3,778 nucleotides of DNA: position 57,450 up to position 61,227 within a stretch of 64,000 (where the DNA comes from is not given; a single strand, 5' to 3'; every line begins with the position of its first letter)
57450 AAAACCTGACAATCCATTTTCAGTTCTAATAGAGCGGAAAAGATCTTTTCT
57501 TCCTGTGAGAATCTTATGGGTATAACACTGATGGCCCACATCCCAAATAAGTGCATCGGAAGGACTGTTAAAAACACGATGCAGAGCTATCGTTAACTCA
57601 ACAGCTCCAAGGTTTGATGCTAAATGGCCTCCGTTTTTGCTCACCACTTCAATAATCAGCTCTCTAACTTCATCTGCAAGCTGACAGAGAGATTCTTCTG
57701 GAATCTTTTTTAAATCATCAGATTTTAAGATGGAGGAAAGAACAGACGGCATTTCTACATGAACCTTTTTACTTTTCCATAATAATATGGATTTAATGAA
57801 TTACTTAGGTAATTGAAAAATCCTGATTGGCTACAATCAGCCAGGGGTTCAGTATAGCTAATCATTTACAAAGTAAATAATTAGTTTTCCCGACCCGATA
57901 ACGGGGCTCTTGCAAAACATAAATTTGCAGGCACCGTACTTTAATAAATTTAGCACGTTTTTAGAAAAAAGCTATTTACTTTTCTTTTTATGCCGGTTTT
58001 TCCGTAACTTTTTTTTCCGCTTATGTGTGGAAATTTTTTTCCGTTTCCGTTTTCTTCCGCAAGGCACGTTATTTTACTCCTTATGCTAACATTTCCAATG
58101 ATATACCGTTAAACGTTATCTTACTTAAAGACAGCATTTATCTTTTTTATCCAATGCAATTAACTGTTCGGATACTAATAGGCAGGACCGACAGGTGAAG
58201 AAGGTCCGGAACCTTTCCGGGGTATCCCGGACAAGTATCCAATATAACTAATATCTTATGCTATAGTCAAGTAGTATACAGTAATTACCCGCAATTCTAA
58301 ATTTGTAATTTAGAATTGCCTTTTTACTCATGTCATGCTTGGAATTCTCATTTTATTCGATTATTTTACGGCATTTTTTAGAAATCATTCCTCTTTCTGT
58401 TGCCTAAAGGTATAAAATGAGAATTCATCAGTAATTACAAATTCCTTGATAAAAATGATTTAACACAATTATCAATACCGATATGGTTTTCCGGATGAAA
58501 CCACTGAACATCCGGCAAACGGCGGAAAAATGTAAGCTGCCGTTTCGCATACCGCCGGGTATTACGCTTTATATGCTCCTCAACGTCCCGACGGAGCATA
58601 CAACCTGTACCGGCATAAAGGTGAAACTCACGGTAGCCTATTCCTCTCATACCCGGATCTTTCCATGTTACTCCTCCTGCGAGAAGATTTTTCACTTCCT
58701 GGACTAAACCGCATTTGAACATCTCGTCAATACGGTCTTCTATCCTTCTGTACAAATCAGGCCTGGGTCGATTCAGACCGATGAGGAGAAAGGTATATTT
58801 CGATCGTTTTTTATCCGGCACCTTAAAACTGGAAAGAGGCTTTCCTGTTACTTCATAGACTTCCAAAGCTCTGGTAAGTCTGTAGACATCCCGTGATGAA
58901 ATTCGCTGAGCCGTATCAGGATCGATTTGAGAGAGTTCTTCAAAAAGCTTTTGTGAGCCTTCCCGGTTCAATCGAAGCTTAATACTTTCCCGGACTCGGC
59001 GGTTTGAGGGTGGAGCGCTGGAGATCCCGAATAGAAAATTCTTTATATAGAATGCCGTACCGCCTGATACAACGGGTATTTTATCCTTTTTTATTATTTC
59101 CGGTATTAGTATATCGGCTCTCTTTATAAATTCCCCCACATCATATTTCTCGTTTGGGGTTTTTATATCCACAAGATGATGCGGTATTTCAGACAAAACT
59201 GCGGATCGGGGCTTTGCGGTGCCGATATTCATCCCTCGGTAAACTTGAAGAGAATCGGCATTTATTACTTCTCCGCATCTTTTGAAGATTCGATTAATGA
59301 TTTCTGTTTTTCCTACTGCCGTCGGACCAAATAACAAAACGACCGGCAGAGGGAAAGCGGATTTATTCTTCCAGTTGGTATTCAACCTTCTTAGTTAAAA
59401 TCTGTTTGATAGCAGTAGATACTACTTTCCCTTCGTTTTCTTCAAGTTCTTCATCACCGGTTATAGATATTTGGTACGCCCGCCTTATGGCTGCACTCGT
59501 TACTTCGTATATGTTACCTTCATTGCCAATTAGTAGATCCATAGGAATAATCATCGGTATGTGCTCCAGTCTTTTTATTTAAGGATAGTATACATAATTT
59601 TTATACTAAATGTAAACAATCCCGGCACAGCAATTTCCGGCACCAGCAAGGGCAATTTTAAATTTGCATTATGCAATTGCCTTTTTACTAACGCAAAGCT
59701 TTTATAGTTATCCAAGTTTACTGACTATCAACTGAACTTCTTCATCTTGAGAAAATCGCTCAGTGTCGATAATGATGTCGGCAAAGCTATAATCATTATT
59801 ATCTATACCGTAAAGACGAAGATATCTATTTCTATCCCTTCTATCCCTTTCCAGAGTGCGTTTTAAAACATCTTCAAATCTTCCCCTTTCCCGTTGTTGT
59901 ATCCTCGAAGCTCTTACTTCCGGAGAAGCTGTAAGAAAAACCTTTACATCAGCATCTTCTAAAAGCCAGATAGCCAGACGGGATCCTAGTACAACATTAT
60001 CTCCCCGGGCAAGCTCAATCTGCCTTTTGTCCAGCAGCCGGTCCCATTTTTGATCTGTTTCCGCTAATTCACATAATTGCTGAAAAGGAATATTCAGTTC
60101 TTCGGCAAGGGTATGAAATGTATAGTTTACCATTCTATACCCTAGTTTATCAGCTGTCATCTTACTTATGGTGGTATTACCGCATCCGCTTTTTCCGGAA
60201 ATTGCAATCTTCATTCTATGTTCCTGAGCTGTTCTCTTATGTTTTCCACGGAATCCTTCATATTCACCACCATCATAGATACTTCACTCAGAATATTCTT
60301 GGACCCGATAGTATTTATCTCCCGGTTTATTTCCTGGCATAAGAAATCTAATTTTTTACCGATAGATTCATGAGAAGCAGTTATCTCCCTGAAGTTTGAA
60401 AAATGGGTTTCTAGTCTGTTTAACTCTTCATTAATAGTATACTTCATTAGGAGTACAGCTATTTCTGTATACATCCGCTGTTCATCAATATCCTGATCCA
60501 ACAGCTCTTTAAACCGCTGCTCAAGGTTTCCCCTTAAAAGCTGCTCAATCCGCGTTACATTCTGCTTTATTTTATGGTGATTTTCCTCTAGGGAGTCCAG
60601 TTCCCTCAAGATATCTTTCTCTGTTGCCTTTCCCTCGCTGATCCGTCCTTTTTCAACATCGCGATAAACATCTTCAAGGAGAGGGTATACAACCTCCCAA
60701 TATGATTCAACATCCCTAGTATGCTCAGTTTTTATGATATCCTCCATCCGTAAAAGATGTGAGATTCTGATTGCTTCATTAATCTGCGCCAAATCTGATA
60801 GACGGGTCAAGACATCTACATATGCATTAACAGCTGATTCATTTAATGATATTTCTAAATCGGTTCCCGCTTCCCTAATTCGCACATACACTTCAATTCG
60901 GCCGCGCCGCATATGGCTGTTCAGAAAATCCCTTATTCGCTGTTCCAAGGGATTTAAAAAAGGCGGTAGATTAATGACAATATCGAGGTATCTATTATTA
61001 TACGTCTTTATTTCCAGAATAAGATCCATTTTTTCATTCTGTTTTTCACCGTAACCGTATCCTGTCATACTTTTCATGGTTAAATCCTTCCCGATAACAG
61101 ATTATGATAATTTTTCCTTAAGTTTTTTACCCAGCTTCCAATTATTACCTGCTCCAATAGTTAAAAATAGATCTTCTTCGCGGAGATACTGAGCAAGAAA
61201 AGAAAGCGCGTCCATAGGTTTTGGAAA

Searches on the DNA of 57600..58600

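Call 4: search_rna_families(source=window, start=57600, end=58600, threshold=evalue, max_evalue=10, show_alignments=3)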
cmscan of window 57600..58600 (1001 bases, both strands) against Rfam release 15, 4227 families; matches with E-value up to 10: 5.
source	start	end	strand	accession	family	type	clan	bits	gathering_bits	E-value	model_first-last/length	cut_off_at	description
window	58335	58523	-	RF02792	sRNA162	Gene; antisense;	-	21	78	0.35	1-190/190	no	Archaeal Small RNA 162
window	57860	57977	-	RF01223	snR13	Gene; snRNA; snoRNA; CD-box;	CL00045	17.9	47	3.6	1-124/124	no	Small nucleolar RNA snR13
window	57988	58040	+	RF00057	RyhB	Gene; sRNA;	-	17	55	3.3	1-67/67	no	RyhB RNA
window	57946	58058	-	RF04178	BTnc005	Gene; sRNA;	-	12.3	174.8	5.9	1-205/205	no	Bacteroides sRNA BTnc005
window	57714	57750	+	RF01930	bxd_2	Gene; lncRNA;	-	11.7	80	7.7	1-91/91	no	Bithoraxoid conserved region 2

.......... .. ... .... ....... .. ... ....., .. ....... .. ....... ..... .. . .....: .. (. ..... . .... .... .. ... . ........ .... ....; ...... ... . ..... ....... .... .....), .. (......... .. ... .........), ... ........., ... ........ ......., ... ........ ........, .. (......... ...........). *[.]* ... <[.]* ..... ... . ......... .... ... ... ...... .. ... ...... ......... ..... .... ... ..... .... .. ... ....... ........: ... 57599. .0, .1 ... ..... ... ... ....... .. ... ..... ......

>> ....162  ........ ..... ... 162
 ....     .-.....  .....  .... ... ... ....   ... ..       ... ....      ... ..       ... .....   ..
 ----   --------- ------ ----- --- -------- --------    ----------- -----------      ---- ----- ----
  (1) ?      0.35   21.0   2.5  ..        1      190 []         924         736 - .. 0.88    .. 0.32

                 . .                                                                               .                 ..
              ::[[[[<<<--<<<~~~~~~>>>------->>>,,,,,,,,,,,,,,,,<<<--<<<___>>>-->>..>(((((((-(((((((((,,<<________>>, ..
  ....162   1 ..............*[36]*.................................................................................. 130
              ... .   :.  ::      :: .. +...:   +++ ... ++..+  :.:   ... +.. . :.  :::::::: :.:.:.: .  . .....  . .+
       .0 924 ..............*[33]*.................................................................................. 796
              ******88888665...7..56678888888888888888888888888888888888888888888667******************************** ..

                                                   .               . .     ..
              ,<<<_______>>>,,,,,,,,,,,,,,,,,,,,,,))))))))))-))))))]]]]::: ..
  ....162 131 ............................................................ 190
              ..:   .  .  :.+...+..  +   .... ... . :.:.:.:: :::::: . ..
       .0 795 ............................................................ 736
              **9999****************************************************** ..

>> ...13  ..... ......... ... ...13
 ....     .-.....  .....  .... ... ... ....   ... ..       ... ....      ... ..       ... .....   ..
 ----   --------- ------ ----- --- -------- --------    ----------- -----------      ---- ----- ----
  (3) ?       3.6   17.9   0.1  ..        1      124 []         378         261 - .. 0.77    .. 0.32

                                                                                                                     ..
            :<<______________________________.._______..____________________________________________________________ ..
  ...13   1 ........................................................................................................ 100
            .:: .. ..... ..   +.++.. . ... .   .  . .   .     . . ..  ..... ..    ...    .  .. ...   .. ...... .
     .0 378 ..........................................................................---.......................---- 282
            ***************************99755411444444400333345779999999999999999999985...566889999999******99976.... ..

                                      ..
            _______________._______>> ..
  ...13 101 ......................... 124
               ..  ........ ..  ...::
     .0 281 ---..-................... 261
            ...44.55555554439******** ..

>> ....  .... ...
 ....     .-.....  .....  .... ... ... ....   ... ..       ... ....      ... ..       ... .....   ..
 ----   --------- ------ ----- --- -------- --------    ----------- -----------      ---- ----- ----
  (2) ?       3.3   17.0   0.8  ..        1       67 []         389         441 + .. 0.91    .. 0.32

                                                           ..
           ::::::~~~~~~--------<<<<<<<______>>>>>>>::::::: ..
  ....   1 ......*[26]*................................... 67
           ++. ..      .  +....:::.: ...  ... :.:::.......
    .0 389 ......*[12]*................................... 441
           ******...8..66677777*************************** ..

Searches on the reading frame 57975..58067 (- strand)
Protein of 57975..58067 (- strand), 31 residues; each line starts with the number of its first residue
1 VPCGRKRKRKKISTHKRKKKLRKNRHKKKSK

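Call 16: search_protein_families(library=ncbifam, proteins=[window:57975-58067:-], max_evalue=10)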
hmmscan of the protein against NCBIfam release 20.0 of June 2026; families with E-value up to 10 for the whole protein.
window:57975-58067:- (31 aa): 0 families

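Call 17: search_protein_families(library=pfam, proteins=[window:57975-58067:-], max_evalue=10)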
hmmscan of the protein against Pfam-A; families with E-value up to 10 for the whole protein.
window:57975-58067:- (31 aa): 0 families

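Call 18: search_solved_structures(query=window:57975-58067:-, max_evalue=10, show_alignments=5)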
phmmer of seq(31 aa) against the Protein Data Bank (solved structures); distinct sequences matched with E-value up to 10: 3.
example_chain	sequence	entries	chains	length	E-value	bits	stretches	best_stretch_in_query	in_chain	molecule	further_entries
8fmw_V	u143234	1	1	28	1.8e-09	39.3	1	1-28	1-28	30S ribosomal protein bS22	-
7jil_5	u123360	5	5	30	8e-07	31.5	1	1-29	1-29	30S ribosomal protein S22 | 50S ribosomal protein L38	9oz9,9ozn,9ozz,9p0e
9i5v_10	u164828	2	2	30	1.4e-06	30.8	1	1-29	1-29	AURKAIP1/COX24 domain-containing protein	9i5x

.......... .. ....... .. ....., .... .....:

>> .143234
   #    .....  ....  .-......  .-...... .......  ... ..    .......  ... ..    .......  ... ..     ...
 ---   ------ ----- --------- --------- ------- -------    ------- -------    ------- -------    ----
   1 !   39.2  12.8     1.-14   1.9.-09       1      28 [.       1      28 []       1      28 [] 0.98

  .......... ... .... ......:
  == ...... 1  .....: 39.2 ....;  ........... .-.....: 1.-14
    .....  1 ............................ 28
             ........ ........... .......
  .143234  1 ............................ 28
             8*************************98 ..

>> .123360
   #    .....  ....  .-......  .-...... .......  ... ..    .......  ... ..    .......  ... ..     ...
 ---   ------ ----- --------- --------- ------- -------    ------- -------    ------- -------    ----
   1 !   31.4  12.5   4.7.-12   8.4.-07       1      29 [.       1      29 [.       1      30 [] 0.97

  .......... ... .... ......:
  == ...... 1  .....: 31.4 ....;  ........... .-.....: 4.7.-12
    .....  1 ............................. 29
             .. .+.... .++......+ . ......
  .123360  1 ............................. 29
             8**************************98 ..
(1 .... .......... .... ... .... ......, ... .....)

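Call 48: list_cluster_members(proteins=[window:57975-58067:-, window:57975-58067:-])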
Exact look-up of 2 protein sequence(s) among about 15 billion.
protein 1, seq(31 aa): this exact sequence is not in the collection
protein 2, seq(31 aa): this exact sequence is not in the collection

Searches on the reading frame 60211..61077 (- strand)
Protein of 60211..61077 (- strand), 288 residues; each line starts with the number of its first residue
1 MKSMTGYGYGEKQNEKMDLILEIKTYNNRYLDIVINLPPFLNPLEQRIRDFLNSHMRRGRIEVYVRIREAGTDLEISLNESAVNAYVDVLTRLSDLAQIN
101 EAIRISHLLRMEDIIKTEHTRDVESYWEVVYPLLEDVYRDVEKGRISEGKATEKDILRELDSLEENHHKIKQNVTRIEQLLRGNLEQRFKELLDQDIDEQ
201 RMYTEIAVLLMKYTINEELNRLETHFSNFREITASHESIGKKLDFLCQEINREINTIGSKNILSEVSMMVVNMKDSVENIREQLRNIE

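Call 5: search_protein_families(library=pfam, proteins=[window:60211-61077:-])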
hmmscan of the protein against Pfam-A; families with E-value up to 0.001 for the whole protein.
window:60211-61077:- (288 aa): 2 families
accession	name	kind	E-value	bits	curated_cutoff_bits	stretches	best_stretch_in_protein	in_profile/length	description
PF03755.18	YicC-like_N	-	1.1e-37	130.2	25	1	1-153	1-155/156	Endoribonuclease YicC-like, N-terminal region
PF08340.16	YicC-like_C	-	1.5e-37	128.8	27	1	170-288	1-120/120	Endoribonuclease YicC-like, C-terminal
